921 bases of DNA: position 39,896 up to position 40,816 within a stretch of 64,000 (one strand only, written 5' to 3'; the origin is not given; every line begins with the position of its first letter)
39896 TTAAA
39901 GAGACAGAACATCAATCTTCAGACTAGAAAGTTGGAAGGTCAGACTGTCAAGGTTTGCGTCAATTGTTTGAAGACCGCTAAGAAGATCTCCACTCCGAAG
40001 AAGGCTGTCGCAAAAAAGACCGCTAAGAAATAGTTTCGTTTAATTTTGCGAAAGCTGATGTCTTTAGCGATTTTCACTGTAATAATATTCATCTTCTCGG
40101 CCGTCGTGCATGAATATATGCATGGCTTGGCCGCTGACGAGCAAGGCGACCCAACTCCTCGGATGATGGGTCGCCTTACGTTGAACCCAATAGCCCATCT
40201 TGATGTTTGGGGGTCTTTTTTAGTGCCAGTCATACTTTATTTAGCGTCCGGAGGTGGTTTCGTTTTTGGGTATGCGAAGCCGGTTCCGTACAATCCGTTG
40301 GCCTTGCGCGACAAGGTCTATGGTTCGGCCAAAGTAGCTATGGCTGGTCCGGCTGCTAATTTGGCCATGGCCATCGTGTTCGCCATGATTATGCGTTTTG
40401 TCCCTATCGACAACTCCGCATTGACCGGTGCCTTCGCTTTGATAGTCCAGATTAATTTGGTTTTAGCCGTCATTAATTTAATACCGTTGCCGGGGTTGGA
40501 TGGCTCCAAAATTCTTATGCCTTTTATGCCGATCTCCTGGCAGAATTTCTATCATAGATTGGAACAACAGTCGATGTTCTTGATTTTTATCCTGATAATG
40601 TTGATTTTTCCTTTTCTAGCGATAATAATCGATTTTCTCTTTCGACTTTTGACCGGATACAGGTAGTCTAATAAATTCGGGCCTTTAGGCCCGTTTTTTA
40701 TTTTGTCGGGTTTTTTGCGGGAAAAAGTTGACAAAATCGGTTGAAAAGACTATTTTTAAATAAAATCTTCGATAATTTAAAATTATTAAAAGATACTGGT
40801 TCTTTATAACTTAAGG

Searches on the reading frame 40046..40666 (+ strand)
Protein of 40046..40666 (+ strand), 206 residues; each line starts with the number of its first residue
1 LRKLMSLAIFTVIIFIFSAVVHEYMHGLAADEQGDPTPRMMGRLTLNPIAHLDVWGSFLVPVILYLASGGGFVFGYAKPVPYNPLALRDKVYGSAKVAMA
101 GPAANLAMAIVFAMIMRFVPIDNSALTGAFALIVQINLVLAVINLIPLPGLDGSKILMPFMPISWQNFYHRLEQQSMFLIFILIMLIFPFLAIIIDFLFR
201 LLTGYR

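Call 51: search_protein_families(library=pfam, proteins=[window:40046-40666:+], max_evalue=0.001)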
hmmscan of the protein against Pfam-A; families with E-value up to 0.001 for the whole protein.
window:40046-40666:+ (206 aa): 1 family
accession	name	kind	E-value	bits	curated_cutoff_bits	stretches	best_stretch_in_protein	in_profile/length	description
PF02163.28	Peptidase_M50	-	3.2e-15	56.5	27.2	2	11-118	2-102/221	Peptidase family M50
